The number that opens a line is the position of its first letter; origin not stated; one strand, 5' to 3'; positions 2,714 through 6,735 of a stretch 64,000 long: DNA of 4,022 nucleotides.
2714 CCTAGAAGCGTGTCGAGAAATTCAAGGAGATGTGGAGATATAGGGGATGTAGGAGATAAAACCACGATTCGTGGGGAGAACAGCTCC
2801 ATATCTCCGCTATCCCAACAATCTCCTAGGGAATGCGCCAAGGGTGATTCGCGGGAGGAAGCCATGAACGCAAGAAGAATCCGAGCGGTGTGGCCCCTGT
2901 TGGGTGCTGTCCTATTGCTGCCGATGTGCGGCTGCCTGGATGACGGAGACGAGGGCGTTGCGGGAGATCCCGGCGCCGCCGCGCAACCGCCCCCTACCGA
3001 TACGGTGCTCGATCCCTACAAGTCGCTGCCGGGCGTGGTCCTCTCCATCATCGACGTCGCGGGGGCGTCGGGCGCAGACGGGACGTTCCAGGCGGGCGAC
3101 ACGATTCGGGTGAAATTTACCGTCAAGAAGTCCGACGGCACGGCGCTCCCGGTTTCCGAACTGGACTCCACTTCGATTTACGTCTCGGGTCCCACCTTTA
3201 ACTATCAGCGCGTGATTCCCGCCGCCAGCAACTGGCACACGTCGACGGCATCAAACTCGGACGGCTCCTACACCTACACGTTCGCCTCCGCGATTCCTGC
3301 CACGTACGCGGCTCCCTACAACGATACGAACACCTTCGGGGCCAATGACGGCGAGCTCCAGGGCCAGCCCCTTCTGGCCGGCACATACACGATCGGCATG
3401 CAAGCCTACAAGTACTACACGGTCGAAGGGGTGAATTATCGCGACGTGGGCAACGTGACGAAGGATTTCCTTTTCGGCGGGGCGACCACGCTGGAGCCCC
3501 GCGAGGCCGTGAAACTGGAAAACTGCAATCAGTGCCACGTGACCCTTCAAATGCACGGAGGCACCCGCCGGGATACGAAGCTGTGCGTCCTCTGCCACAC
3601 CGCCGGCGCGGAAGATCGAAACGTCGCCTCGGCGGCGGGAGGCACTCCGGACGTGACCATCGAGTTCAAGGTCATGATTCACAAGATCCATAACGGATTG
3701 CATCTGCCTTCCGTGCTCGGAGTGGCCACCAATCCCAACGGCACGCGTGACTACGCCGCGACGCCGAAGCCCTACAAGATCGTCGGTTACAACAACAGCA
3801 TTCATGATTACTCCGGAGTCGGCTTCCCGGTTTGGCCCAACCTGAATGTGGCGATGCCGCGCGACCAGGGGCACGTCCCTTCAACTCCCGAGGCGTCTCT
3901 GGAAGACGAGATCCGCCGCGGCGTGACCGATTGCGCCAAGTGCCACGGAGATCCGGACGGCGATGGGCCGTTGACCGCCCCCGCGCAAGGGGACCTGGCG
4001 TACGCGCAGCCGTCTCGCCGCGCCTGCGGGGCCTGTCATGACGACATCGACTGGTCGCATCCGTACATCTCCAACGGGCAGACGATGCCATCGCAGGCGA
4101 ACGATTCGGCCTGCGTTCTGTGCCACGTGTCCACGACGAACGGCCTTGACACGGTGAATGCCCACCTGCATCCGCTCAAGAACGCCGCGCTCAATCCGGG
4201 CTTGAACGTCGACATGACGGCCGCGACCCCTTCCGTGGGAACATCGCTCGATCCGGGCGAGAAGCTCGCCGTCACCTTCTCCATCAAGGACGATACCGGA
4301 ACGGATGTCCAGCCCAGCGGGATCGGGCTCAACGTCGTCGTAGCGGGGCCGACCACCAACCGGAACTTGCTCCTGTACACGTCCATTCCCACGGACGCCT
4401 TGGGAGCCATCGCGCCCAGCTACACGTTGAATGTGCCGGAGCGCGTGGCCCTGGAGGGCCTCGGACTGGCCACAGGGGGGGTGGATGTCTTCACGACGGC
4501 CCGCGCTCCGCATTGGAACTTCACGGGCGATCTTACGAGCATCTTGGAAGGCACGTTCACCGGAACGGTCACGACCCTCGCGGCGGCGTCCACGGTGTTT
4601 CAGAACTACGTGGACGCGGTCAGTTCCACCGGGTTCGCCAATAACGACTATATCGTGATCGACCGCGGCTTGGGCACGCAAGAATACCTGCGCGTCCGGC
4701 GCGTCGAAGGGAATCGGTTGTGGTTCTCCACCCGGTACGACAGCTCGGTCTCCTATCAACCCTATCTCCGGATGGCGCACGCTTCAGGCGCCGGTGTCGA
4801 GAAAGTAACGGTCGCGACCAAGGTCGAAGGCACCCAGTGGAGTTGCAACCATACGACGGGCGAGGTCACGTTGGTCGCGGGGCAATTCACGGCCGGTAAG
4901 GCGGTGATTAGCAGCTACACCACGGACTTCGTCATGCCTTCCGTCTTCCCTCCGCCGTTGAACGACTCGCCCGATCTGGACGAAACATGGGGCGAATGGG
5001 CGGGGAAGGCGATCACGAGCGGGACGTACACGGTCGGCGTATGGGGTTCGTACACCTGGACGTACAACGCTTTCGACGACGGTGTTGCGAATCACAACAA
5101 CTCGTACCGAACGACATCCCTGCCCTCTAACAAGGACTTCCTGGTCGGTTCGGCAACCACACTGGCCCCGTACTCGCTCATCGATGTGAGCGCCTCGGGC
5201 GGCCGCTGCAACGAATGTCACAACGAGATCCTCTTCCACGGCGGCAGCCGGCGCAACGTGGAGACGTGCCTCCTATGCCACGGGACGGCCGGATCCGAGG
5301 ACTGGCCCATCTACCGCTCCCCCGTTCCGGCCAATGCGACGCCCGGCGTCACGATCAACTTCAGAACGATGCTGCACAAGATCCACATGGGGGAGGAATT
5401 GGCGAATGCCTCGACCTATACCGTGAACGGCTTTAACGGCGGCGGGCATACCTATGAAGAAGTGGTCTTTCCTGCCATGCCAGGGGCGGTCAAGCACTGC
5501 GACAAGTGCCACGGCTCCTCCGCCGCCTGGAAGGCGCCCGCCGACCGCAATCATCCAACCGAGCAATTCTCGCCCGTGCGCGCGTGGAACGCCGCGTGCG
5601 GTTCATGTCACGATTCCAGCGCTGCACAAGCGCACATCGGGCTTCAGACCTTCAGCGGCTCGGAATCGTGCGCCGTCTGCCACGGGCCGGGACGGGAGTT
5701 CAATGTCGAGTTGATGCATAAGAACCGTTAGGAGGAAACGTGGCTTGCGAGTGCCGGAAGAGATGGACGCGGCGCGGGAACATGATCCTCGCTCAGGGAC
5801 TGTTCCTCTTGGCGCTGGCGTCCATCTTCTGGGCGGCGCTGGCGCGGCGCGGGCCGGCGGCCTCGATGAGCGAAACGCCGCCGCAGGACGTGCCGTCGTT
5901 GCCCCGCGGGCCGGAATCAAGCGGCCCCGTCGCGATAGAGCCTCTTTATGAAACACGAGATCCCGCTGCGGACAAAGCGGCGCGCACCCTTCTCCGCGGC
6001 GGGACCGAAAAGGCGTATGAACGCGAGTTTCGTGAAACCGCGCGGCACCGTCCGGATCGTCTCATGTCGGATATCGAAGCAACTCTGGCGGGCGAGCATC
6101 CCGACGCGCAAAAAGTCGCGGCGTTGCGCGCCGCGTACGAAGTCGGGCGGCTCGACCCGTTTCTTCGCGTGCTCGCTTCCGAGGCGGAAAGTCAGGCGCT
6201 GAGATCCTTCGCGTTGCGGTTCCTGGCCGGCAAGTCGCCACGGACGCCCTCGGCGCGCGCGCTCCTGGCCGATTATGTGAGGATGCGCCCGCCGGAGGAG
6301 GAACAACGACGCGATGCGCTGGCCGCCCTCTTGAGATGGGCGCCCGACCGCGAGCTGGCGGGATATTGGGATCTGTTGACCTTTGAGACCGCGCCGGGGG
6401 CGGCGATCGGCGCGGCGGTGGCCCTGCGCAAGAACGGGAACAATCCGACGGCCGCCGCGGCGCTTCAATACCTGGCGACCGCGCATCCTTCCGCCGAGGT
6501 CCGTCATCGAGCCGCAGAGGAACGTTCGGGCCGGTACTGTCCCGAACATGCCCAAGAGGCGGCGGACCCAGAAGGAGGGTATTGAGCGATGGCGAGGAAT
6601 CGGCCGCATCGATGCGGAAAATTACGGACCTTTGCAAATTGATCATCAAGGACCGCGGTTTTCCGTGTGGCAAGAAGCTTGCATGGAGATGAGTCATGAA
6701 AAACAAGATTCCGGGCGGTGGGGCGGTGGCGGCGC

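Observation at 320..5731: Porin-cytochrome (Pcc-type) outer-membrane electron conduit: beta-barrel + 13-heme cytochrome + decaheme lipoprotein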

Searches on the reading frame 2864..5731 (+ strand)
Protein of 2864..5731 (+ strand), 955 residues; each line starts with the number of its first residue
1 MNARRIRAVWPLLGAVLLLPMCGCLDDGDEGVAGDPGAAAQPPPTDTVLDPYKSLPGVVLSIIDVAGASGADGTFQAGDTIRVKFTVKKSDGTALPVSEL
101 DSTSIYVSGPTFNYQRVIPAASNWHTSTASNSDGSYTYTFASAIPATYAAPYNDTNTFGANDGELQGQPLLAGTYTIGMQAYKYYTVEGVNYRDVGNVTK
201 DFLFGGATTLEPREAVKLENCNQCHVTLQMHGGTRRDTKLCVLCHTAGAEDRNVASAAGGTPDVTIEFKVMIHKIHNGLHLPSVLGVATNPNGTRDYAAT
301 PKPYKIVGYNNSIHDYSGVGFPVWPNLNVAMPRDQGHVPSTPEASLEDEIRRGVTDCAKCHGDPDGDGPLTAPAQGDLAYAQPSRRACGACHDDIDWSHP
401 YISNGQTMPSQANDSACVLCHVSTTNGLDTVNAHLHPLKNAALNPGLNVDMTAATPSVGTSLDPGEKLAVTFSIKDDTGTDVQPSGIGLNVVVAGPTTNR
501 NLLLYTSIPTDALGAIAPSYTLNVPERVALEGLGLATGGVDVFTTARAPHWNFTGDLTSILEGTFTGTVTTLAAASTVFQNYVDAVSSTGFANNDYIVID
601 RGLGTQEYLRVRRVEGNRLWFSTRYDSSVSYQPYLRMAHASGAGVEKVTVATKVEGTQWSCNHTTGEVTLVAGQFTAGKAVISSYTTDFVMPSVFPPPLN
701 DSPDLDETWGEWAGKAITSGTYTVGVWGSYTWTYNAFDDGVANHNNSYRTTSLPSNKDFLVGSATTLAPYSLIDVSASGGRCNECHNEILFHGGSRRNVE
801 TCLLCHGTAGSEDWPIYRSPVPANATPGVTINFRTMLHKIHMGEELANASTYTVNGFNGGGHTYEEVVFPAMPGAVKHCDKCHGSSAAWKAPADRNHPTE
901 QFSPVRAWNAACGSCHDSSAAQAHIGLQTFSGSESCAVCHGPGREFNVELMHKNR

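Call 4: search_protein_families(library=pfam, proteins=[window:2864-5731:+], max_evalue=0.1)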
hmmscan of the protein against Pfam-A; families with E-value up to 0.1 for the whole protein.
window:2864-5731:+ (955 aa): 6 families
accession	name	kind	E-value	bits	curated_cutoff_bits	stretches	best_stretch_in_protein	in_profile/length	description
PF22113.1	Mtrc-MtrF_II-IV_dom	-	1.1e-41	142.7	30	2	213-425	1-167/176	Outer membrane cytochrome MtrC/MtrF-like, domains II/IV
PF14522.11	Cytochrome_C7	-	1.4e-14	54.1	24.8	2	876-940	13-66/67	Cytochrome c7 and related cytochrome c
PF14537.11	Cytochrom_c3_2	-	2.9e-08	34.5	25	1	779-809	6-36/79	Cytochrome c3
PF02085.21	Cytochrom_CIII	-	0.00016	22.4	22.9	0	349-425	26-86/101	Class III cytochrome C family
PF09699.15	Paired_CXXCH_1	-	0.0069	16.5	20.6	1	911-942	8-38/41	Doubled CXXCH motif (Paired_CXXCH_1)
PF13584.12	BatD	-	0.084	14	24.1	0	74-141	7-62/92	BatD DUF11 like domain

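Call 5: search_protein_families(library=ncbifam, proteins=[window:2864-5731:+], max_evalue=0.1)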
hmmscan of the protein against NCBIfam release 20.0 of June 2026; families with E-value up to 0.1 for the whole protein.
window:2864-5731:+ (955 aa): 5 families
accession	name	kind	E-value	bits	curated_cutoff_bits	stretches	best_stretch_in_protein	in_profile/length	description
TIGR03507.1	decahem_SO1788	subfamily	8.5e-80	269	209.3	2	123-509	81-382/672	OmcA/MtrC family decaheme c-type cytochrome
NF045713.1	CxxCH_16_HmcA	equivalog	4.9e-07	28.7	400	2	354-426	174-238/541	sulfate respiration complex hexadecaheme cytochrome HmcA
TIGR03508.1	decahem_SO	subfamily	1.2e-05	25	192.2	1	875-942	33-103/258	DmsE family decaheme c-type cytochrome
NF038114.1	rightmost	domain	0.00044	20.6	35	1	74-140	15-83/113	PxKF domain-containing protein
TIGR02217.1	chp_TIGR02217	subfamily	0.04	13.5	136.65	1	627-684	115-173/210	phage distal tail protein, Rcc01695 family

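Call 7: search_solved_structures(query=window:2864-5731:+, max_evalue=0.01)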
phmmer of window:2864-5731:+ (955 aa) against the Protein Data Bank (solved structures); distinct sequences matched with E-value up to 0.01: 1.
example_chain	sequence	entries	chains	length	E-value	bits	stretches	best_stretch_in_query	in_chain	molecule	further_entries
3pmq_A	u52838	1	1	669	4.9e-08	34.7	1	352-455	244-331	Decaheme cytochrome c MtrF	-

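Call 61: search_solved_structures(query=A5, max_evalue=0.01, show_alignments=1)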
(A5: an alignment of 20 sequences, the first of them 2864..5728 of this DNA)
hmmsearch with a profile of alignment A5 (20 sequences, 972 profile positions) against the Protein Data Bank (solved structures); distinct sequences matched with E-value up to 0.01: 7.
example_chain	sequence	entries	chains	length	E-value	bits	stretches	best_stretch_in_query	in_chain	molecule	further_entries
3pmq_A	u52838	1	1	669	3.3e-28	101.4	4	215-293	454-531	Decaheme cytochrome c MtrF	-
6r2q_C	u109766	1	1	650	5e-08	34.6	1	19-262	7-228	Decaheme c-type cytochrome, OmcA/MtrC family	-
3ucp_A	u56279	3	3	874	1.8e-06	29.4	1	197-319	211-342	UndA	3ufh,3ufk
7o7g_A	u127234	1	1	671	3e-05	25.4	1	207-292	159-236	Extracellular iron oxide respiratory system surface decaheme cytochrome c component MtrC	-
7qth_A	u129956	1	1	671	5.2e-05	24.6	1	207-292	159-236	Extracellular iron oxide respiratory system surface decaheme cytochrome c component MtrC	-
9eov_A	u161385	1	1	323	0.00021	22.6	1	206-292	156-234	Extracellular iron oxide respiratory system surface decaheme cytochrome c component MtrC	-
6tda_L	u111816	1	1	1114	0.0034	18.6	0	194-263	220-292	Chromatin structure-remodeling complex protein RSC8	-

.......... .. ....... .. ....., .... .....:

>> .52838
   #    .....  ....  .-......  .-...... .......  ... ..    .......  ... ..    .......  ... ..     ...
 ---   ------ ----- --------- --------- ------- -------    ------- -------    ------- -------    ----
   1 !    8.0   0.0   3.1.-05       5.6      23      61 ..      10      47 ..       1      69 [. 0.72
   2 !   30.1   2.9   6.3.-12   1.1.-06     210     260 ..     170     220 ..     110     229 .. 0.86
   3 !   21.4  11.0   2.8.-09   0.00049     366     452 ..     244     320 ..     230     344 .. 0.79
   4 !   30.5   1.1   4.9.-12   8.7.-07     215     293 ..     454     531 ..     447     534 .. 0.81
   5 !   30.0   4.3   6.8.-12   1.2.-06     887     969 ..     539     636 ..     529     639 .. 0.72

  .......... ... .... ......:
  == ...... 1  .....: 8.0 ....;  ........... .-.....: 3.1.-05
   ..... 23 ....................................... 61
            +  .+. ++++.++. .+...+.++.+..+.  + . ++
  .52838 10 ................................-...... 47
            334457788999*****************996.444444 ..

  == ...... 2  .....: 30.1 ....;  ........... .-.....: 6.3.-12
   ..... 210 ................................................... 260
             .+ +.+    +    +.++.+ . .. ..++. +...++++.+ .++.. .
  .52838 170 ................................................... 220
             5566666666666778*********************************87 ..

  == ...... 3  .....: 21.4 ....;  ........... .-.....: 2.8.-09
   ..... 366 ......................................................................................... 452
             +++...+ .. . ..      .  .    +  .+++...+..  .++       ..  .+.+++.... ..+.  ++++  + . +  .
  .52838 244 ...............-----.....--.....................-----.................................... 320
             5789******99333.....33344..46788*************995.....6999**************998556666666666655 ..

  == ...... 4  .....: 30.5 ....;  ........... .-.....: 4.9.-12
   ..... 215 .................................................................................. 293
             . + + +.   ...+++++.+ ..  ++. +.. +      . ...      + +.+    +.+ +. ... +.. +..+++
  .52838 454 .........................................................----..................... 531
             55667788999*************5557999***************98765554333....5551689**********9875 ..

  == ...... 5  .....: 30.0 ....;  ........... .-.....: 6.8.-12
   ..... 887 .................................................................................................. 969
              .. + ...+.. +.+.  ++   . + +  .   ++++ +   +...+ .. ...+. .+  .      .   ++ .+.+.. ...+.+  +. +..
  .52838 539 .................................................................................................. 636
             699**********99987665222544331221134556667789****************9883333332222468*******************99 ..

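Call 74: list_cluster_members(proteins=[window:2864-5728:+, window:1702-2715:+, window:320-1690:+, window:18597-20711:+])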
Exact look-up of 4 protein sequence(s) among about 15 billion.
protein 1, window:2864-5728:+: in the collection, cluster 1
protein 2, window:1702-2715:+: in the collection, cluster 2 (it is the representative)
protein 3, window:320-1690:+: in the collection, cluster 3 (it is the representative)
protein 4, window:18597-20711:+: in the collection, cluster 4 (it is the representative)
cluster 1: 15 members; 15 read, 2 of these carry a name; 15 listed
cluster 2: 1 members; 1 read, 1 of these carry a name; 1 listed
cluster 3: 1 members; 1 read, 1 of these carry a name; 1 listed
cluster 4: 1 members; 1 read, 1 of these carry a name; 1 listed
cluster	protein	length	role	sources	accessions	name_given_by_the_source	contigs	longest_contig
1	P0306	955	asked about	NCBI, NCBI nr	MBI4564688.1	MAG: hypothetical protein HY716_08380 [Planctomycetes bacterium] | hypothetical protein [Planctomycetota bacterium]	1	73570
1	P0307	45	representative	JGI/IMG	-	hypothetical protein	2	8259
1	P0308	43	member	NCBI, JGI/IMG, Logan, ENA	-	-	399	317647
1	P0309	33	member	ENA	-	-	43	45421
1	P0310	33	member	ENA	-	-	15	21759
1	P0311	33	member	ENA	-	-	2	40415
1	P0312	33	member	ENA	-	-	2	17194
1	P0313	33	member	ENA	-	-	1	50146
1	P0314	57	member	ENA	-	-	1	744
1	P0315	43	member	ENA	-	-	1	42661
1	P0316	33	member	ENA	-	-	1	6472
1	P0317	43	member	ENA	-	-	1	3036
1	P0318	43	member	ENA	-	-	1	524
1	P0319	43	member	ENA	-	-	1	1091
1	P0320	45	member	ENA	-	-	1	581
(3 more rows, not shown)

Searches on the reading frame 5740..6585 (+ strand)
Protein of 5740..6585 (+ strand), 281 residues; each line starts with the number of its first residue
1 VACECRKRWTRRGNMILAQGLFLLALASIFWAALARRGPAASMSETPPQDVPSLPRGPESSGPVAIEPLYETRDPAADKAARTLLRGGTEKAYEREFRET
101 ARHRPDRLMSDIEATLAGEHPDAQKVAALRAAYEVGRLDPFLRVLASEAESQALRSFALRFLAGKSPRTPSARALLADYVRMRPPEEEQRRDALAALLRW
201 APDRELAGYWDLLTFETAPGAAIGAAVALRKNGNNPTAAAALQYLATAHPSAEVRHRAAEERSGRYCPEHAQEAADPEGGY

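Call 4: search_protein_families(library=pfam, proteins=[window:5740-6585:+], max_evalue=0.1)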
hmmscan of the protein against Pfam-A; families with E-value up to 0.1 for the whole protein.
window:5740-6585:+ (281 aa): 1 family
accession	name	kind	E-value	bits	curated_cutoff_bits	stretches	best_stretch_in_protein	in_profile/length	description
PF13646.12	HEAT_2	-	0.059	14.1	27.7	0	191-260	18-85/88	HEAT repeats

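Call 5: search_protein_families(library=ncbifam, proteins=[window:5740-6585:+], max_evalue=0.1)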
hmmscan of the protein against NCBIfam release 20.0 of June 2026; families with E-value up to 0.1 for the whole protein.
window:5740-6585:+ (281 aa): 0 families
